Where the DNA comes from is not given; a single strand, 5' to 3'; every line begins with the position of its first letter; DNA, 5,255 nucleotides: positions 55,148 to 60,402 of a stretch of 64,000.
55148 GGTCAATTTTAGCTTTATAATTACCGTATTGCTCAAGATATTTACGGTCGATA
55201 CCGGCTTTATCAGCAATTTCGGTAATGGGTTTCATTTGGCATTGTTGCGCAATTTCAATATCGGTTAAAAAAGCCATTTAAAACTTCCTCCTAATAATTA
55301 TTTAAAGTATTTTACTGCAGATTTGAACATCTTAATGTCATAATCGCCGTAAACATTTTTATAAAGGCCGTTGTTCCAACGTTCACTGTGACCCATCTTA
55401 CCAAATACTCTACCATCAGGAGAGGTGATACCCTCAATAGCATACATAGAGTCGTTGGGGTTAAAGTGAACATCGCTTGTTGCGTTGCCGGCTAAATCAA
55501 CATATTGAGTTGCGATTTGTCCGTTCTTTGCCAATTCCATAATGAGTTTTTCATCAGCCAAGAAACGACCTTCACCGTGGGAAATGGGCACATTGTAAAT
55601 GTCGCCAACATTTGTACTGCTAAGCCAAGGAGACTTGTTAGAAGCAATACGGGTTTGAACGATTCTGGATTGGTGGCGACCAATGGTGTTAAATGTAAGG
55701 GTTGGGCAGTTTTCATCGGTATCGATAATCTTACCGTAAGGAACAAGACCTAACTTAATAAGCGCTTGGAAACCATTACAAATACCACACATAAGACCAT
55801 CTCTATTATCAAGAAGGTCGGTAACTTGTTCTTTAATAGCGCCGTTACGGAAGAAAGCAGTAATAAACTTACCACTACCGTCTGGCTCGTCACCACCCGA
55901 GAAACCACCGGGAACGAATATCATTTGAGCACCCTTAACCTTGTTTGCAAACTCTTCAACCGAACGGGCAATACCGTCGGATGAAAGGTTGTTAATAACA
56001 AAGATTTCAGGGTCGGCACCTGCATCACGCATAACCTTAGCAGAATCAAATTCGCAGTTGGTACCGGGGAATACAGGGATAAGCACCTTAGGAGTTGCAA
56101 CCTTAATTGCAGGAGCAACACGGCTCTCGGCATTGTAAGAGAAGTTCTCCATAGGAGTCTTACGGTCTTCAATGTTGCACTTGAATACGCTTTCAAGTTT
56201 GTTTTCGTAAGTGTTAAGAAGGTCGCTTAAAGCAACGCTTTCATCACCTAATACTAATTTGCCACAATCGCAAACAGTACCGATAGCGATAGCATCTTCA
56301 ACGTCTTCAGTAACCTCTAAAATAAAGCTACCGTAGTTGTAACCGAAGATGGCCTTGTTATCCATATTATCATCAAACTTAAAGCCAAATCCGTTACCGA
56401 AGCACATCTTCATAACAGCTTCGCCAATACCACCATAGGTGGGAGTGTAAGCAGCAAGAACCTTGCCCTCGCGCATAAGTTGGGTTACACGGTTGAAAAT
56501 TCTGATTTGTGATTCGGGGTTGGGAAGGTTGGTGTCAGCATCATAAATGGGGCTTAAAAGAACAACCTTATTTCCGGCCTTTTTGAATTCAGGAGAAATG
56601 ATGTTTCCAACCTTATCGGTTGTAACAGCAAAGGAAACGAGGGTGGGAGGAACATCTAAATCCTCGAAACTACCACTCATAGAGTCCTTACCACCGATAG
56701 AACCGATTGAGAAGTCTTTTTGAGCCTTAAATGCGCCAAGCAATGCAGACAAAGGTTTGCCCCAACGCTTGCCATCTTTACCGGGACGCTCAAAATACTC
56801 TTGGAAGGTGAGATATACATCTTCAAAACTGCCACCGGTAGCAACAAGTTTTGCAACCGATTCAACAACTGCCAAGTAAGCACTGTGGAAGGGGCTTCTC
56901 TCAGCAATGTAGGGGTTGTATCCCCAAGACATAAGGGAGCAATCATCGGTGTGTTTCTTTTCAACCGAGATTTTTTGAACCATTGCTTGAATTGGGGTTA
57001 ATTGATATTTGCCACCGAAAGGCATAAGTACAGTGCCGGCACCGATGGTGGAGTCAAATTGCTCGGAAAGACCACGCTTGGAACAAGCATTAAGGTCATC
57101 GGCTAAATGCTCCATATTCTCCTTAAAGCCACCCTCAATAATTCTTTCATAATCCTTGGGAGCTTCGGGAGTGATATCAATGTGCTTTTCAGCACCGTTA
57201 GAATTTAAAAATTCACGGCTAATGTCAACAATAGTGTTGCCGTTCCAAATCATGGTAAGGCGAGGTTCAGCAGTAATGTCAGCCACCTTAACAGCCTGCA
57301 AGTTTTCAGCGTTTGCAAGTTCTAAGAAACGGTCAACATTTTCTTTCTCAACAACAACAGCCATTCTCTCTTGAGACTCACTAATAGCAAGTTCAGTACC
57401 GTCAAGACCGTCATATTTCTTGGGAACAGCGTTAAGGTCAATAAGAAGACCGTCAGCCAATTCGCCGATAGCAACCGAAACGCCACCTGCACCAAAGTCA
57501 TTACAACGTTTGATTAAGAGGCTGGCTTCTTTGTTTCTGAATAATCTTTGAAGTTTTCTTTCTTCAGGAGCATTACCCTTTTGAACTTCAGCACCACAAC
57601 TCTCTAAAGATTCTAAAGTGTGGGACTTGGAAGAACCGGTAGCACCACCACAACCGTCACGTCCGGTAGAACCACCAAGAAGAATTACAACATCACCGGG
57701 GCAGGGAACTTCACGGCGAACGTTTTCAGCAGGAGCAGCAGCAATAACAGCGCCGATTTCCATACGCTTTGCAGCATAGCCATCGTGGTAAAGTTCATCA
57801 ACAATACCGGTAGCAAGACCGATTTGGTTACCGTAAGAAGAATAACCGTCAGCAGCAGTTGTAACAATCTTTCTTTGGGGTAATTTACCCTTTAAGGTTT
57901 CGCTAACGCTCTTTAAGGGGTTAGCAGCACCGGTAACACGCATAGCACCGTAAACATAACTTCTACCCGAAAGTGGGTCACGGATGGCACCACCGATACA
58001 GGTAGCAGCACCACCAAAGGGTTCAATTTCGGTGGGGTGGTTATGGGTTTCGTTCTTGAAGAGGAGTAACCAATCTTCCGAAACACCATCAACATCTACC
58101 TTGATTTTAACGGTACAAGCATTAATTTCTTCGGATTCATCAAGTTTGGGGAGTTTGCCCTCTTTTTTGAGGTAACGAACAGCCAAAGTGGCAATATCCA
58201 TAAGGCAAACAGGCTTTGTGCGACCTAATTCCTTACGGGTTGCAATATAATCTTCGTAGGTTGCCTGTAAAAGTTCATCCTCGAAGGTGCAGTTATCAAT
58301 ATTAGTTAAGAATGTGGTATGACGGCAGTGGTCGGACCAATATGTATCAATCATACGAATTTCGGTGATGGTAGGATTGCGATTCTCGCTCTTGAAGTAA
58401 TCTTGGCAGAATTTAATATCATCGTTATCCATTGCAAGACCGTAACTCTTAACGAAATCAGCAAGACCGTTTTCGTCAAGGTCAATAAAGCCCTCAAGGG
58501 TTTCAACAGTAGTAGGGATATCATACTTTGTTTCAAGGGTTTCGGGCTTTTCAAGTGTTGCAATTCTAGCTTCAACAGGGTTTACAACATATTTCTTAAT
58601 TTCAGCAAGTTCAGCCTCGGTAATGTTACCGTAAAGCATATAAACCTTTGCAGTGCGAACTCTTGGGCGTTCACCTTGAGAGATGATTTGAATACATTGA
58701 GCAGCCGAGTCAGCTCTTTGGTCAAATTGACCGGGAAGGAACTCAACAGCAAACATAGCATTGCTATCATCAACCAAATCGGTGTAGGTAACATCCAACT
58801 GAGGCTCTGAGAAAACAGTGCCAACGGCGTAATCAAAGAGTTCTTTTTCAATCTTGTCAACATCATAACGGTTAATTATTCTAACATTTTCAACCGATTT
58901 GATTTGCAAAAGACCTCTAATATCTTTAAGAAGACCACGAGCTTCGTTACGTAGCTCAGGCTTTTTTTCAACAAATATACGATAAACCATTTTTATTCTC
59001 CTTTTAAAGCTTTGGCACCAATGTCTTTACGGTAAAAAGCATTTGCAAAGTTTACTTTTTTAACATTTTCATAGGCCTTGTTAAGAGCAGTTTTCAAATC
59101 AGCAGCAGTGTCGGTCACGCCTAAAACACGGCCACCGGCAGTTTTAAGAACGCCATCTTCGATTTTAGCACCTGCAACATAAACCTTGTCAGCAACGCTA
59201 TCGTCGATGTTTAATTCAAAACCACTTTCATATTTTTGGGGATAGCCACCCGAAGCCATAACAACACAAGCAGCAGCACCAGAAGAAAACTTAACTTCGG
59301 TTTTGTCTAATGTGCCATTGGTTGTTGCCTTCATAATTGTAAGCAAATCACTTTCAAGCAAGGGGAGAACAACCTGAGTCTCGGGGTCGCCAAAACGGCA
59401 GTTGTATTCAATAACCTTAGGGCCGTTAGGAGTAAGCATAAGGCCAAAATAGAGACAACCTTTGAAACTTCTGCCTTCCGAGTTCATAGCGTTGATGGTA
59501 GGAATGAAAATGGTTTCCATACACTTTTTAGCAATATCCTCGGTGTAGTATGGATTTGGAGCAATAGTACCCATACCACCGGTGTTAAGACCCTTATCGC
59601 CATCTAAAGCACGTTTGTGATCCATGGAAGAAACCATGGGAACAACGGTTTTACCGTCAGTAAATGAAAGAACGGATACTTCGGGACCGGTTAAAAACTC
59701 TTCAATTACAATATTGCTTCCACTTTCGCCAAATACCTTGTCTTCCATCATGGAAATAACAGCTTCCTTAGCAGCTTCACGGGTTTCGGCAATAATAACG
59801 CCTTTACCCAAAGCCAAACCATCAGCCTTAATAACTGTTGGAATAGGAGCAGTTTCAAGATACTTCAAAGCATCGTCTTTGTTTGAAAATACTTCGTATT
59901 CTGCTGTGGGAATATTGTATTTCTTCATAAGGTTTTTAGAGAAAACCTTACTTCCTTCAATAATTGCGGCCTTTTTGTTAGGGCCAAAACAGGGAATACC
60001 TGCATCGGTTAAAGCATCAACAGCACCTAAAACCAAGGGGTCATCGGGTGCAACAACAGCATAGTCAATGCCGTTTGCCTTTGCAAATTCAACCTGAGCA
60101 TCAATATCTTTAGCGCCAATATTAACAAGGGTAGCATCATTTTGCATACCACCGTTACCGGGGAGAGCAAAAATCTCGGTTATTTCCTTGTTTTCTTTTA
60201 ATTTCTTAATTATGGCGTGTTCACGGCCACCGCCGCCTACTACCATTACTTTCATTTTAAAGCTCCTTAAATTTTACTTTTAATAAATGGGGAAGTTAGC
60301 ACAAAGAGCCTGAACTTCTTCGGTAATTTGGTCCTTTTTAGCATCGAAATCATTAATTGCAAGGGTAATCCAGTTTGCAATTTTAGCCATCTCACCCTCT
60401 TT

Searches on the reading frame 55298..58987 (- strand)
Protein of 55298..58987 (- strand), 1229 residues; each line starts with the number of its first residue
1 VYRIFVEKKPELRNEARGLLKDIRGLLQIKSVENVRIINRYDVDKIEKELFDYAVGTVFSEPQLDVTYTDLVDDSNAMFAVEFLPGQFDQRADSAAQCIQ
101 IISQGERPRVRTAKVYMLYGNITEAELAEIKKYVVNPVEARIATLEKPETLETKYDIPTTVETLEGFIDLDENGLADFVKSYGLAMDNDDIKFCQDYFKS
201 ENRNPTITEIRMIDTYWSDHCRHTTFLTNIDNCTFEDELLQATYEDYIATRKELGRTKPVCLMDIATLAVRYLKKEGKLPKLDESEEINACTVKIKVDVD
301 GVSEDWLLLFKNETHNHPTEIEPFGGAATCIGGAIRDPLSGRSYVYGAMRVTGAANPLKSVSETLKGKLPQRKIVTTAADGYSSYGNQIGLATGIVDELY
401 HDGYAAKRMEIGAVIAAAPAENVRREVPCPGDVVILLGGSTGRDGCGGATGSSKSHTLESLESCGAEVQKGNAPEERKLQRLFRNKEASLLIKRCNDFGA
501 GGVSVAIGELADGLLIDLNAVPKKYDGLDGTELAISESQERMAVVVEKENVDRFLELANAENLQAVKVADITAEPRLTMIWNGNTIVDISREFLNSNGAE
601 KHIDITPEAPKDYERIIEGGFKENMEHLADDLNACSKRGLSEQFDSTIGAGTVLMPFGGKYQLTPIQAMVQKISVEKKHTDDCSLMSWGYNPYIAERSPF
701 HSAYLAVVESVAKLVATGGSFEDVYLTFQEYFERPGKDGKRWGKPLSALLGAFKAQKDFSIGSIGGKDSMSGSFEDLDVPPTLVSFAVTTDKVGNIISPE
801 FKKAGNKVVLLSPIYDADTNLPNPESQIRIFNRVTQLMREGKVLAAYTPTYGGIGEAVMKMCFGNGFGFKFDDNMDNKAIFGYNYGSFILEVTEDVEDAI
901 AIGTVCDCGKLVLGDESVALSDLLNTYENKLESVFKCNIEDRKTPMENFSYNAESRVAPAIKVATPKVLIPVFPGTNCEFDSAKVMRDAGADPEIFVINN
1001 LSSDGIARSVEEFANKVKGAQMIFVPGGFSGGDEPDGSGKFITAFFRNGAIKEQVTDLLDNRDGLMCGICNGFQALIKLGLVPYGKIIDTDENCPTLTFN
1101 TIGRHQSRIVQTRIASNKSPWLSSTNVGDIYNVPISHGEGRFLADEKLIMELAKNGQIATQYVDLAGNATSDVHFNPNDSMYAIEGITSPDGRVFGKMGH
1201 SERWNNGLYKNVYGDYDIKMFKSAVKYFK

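Call 15: search_protein_families(library=pfam, proteins=[window:55298-58987:-], max_evalue=0.001)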
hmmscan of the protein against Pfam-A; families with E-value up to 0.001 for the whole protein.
window:55298-58987:- (1229 aa): 3 families
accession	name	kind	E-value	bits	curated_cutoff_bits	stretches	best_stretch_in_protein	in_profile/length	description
PF13507.12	GATase_5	-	4.9e-80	268.8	27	1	966-1228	2-260/260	CobB/CobQ-like glutamine amidotransferase domain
PF02769.27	AIRS_C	-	4.7e-28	98.8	23.1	1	430-581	2-155/156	AIR synthase related protein, C-terminal domain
PF18072.6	FGAR-AT_linker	-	5.1e-12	46.5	26.6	1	179-223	5-49/50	Formylglycinamide ribonucleotide amidotransferase linker domain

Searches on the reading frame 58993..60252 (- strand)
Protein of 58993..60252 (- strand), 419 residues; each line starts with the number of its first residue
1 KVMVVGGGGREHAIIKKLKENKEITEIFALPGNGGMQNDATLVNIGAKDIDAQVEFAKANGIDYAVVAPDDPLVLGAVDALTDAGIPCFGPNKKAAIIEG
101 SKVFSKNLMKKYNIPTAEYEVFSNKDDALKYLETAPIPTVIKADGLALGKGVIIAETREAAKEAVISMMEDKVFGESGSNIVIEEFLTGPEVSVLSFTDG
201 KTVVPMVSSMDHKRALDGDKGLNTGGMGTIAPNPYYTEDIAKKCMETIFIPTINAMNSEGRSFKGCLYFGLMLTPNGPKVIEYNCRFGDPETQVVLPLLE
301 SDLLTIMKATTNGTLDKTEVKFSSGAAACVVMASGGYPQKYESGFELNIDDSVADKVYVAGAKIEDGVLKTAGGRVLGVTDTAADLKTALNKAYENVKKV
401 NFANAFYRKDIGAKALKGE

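Call 15: search_protein_families(library=pfam, proteins=[window:58993-60252:-], max_evalue=0.001)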
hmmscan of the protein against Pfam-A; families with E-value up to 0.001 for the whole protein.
window:58993-60252:- (419 aa): 8 families
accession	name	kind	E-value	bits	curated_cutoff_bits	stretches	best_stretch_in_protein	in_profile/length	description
PF01071.24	GARS_A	-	3e-79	265.8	27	1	100-292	1-194/194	Phosphoribosylglycinamide synthetase, ATP-grasp (A) domain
PF02844.21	GARS_N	-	1.6e-33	115.9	29.5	1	1-99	2-100/100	Phosphoribosylglycinamide synthetase, N domain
PF02843.22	GARS_C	-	5.3e-28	97.6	34.8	1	327-414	1-92/92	Phosphoribosylglycinamide synthetase, C domain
PF02786.22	CPSase_L_D2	-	5.3e-07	29.8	19.8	1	102-256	2-152/211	Carbamoyl-phosphate synthase L chain, ATP binding domain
PF02222.28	ATP-grasp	-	2.9e-05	24.2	27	1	108-197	2-87/179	ATP-grasp domain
PF13549.11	ATP-grasp_5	-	0.00025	20.9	27.6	0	105-144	15-54/221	ATP-grasp domain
PF02655.19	ATP-grasp_3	-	0.00045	20.8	23.2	1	123-288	2-158/160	ATP-grasp domain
PF13535.11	ATP-grasp_4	-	0.00074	19.6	27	0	136-208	2-84/160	ATP-grasp domain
